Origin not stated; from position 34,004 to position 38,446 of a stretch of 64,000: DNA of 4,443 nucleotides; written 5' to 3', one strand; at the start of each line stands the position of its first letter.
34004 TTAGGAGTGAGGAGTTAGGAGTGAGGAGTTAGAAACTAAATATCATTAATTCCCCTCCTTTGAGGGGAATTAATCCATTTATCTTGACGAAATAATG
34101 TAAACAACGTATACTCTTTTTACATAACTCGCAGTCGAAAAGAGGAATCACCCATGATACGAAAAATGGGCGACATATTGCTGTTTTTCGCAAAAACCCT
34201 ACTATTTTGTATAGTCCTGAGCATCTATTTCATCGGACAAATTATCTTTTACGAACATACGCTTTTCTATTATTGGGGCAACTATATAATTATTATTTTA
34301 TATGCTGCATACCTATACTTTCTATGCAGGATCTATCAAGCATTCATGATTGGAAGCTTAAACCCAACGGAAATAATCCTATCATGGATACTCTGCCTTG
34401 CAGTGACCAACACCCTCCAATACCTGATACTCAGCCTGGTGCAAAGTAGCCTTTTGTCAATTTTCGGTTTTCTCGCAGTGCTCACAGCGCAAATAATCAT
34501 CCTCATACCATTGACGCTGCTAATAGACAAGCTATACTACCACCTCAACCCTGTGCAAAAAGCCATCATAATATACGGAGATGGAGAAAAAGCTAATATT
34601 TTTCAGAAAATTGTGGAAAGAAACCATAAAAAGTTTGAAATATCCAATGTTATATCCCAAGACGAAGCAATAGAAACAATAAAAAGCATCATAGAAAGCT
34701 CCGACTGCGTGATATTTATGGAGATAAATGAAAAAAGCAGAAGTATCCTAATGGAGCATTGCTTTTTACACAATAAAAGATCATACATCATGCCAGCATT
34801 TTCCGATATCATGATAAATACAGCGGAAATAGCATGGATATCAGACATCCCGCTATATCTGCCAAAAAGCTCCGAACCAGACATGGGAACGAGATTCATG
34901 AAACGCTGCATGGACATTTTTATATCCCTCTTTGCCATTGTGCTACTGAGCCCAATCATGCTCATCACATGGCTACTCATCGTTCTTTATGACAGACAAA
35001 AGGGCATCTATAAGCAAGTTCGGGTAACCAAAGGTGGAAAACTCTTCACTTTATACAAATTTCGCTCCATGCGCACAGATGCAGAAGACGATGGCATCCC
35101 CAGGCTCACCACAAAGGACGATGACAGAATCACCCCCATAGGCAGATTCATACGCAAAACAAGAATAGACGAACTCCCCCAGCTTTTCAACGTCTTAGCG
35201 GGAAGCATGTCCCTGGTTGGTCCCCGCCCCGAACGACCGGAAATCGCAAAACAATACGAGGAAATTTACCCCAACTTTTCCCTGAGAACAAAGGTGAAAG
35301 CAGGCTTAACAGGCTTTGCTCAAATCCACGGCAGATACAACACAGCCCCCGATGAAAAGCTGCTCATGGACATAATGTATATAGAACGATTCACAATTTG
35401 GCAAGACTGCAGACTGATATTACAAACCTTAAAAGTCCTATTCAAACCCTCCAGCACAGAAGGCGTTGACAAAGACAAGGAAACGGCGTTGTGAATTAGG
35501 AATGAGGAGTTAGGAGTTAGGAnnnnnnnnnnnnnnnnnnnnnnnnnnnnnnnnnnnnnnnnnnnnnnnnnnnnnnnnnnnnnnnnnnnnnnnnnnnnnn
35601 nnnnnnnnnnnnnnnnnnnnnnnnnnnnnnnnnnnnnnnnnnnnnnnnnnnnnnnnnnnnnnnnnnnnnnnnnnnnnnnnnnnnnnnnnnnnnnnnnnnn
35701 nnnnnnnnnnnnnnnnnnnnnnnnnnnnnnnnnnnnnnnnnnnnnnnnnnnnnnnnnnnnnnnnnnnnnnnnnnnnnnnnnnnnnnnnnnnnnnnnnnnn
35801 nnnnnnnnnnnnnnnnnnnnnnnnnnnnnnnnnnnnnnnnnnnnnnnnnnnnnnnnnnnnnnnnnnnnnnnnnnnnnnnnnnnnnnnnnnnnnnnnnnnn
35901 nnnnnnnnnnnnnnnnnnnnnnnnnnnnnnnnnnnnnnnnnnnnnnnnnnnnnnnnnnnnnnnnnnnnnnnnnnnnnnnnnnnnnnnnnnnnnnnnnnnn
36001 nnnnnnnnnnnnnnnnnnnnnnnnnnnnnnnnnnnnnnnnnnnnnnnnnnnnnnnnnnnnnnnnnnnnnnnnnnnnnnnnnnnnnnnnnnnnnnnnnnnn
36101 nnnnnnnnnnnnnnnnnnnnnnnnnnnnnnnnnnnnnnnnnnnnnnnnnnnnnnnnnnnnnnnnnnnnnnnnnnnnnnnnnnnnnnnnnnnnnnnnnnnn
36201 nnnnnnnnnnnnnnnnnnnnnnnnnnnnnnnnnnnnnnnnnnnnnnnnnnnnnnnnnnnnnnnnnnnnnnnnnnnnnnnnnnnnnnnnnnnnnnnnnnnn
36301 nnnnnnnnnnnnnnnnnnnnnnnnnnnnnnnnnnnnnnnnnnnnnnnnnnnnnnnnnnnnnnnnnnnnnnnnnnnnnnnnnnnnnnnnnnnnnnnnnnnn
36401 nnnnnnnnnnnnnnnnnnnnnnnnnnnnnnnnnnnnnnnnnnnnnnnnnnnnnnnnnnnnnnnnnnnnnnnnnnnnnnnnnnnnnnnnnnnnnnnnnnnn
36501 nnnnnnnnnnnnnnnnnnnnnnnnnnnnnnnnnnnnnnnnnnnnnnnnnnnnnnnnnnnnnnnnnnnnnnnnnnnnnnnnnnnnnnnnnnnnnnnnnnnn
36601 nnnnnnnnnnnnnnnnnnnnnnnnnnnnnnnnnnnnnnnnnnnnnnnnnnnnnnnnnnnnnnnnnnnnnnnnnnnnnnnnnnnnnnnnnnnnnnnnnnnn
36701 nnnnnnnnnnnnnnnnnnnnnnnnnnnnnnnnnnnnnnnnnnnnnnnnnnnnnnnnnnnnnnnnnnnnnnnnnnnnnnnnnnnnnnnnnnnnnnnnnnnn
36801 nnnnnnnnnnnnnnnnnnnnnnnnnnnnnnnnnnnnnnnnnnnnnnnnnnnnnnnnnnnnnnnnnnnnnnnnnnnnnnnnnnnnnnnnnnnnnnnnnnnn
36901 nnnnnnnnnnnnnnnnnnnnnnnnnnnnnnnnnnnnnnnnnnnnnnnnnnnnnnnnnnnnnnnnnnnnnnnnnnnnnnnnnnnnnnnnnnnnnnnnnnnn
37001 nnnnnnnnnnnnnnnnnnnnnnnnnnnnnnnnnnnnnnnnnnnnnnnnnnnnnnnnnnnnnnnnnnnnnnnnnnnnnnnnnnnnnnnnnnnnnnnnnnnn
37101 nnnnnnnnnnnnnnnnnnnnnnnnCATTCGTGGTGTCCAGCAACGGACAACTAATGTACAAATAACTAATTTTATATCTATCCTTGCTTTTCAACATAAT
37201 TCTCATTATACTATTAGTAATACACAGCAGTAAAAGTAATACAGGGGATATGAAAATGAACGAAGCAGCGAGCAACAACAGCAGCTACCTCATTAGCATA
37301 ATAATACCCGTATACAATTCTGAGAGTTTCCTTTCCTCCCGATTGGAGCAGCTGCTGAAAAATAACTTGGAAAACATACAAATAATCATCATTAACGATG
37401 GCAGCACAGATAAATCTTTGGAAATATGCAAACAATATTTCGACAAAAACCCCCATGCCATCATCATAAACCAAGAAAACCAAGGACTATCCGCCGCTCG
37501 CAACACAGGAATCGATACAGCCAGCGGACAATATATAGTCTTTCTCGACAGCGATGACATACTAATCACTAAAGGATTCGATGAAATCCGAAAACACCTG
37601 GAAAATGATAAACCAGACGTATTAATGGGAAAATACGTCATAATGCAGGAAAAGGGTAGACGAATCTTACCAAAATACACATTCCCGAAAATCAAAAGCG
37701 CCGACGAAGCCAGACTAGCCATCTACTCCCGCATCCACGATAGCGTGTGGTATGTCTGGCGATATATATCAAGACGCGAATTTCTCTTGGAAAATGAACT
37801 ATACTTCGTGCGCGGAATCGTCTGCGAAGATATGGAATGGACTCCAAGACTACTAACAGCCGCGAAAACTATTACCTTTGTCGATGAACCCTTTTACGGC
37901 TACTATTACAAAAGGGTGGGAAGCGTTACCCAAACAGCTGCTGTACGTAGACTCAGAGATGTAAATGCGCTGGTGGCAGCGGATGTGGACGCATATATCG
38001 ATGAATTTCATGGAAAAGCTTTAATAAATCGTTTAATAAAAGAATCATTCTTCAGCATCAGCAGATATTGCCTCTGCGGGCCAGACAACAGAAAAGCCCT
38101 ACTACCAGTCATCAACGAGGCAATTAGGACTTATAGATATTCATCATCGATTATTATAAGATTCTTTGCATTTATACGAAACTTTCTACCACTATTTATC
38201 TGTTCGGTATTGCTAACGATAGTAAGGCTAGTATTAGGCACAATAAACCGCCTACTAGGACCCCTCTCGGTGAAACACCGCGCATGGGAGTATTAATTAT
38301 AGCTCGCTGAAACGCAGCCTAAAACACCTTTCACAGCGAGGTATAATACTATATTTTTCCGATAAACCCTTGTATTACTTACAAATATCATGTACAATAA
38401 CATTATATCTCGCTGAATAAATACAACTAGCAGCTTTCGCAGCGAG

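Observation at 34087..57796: S-layer-glycan-like (slg-type) locus predicted to build a heptose-containing, methylated glycan next to four SLH-protein genes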

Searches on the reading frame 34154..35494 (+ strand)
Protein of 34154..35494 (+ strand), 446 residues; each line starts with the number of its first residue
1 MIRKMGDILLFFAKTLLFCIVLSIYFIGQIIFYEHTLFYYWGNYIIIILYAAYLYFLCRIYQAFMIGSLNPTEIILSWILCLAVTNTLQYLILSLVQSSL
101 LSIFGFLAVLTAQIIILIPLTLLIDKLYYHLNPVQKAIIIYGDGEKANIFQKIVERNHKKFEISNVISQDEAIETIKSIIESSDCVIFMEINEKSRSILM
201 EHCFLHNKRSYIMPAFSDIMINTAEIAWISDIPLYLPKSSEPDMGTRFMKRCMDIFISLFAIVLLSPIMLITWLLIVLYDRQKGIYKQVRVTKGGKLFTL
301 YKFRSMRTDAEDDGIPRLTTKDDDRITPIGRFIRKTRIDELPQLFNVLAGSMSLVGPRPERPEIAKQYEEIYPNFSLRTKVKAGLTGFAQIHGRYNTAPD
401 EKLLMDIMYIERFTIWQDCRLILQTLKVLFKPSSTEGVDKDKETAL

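Call 4: search_protein_families(library=pfam, proteins=[window:34154-35494:+])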
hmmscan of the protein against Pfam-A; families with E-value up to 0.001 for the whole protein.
window:34154-35494:+ (446 aa): 1 family
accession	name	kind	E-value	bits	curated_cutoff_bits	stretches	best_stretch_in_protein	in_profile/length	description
PF02397.22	Bac_transf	-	8.9e-62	208.2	27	1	250-431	1-179/179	Bacterial sugar transferase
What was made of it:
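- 34154..35494 (+): Initiating polyprenyl-phosphate hexose-1-phosphate transferase (large WbaP-like architecture). Part of the conserved cassette. Bac_transf 208 bits (call 4).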

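Call 8: search_protein_families(library=ncbifam, proteins=[window:34154-35494:+], max_evalue=0.001)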
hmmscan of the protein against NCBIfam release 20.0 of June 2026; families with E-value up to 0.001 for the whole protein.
window:34154-35494:+ (446 aa): 10 families
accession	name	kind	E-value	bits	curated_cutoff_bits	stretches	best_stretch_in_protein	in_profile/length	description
TIGR03025.1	EPS_sugtrans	subfamily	5.5e-95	319.2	295.55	1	18-432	14-441/445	exopolysaccharide biosynthesis polyprenyl glycosylphosphotransferase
TIGR03023.1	WcaJ_sugtrans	equivalog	6.7e-72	243.2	410.75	1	14-431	10-448/453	undecaprenyl-phosphate glucose phosphotransferase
TIGR03013.1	EpsB_2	subfamily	1.9e-64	218.4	393.35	1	246-430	251-437/443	TIGR03013 family XrtA/PEP-CTERM system glycosyltransferase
TIGR03022.1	WbaP_sugtrans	subfamily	1.8e-56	192.3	403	2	321-431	344-451/456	undecaprenyl-phosphate galactose phosphotransferase WbaP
NF007518.0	PRK10124.1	equivalog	4.1e-41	141.2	684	1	245-426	268-454/464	undecaprenyl-phosphate glucose phosphotransferase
NF041877.1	EPS_EpsZ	equivalog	6.7e-40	137.1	800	1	247-430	263-453/459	exopolysaccharide biosynthesis polyisoprenyl-phosphate hexose-1-phosphate transferase EpsZ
NF050817.1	PolSacchBiosHfsE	equivalog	1.4e-39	136.2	750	1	227-430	249-460/467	polysaccharide biosynthesis protein HfsE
NF052601.1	undeca_RfbP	equivalog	5.8e-39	133.8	330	1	244-433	39-239/244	undecaprenyl-phosphate galactose phosphotransferase family protein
NF011751.0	PRK15204.1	equivalog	1.4e-36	126.1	907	1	166-431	193-471/476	undecaprenyl-phosphate galactose phosphotransferase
NF045514.1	glycotran_HepC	equivalog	6.2e-25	87.8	140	1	243-359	110-211/220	heterocyst development glycosyltransferase HepC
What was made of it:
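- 34154..35494 (+): TIGR03025 319 bits, above cut-off (call 8).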

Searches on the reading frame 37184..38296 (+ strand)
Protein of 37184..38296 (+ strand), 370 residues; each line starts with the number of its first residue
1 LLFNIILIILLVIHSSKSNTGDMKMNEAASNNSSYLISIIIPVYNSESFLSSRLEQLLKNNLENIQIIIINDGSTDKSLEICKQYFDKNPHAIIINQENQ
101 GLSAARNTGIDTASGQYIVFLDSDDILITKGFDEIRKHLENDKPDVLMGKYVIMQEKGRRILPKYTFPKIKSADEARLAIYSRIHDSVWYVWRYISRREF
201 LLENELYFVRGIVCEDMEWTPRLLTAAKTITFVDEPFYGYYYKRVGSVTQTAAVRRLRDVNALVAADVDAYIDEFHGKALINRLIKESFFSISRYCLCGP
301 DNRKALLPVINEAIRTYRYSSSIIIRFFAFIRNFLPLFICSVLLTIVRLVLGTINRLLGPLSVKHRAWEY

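Call 4: search_protein_families(library=pfam, proteins=[window:37184-38296:+])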
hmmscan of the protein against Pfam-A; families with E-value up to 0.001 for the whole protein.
window:37184-38296:+ (370 aa): 3 families
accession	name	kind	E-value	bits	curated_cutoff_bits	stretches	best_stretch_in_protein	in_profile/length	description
PF00535.33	Glycos_transf_2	-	1.5e-33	116.5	23.3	1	38-167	1-131/168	Glycosyl transferase family 2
PF10111.15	Glyco_tranf_2_2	-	2.3e-14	54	27.3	1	38-137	1-104/276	Glycosyltransferase like family 2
PF13641.12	Glyco_tranf_2_3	-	3.1e-07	31.1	27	1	37-129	3-101/230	Glycosyltransferase like family 2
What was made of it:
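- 37184..38296 (+): GT2 glycosyltransferase with one C-terminal transmembrane segment. Specific to this locus. Glycos_transf_2 116.5 bits (call 4).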

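Call 8: search_protein_families(library=ncbifam, proteins=[window:37184-38296:+], max_evalue=0.001)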
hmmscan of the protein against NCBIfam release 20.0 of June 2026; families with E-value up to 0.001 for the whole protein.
window:37184-38296:+ (370 aa): 25 families
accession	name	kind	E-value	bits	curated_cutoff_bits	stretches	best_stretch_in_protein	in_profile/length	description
NF007482.0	PRK10073.1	equivalog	2.4e-45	155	423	1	31-250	2-224/334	glycosyltransferase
NF047683.1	TeichurnBiosyTuaG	equivalog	1.9e-20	73.6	400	1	34-161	5-133/252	teichuronic acid biosynthesis protein TuaG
TIGR03937.1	PgaC_IcaA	equivalog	9.2e-20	71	422.3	1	23-142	33-153/407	poly-beta-1,6-N-acetyl-D-glucosamine synthase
NF053739.1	GlytfEpsEBac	equivalog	3.8e-19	68.7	450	1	37-159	3-128/265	glycosyltransferase EpsE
NF041875.1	EPS_EpsD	equivalog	3.1e-18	66.3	370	1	37-166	1-129/325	exopolysaccharide biosynthesis glycosyltransferase EpsD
NF050050.1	ProtGlycPglI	equivalog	4.4e-15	55.8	500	1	37-146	4-115/306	GalNAc(5)-diNAcBac-PP-undecaprenol beta-1,3-glucosyltransferase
TIGR03111.1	glyc2_xrt_Gpos1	hypoth_equivalog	5.6e-15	55.1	363.95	1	22-152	36-169/439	TIGR03111 family XrtG-associated glycosyltransferase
TIGR04283.1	glyco_like_mftF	equivalog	4.8e-13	49.2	182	1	37-144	1-102/221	TIGR04283 family arsenosugar biosynthesis glycosyltransferase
TIGR03965.1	mycofact_glyco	equivalog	5.4e-13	48.6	280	1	28-133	67-173/467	mycofactocin biosynthesis glycosyltransferase MftF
NF038302.1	EPS_HpsE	equivalog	1.2e-12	47.5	300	1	37-126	3-98/307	hormogonium polysaccharide biosynthesis glycosyltransferase HpsE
NF041394.1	GtaseAglG_Halo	equivalog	2.6e-12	46.6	440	1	37-127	3-95/304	glucosyl-dolichyl phosphate glucuronosyltransferase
TIGR04440.1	glyco_TIGR04440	domain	3e-11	43.5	70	1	38-190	3-164/215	TIGR00180 family glycosyltransferase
NF038299.1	EPS_HpsN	equivalog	3.8e-11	42.5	425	1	36-146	2-112/317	hormogonium polysaccharide biosynthesis glycosyltransferase HpsN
TIGR04242.1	nodulat_NodC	equivalog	1.3e-08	34.2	550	1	12-151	26-168/395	chitooligosaccharide synthase NodC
NF050819.1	PolSacchBiosHfsG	equivalog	1.9e-08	33.9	500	1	27-159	4-137/302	polysaccharide biosynthesis protein HfsG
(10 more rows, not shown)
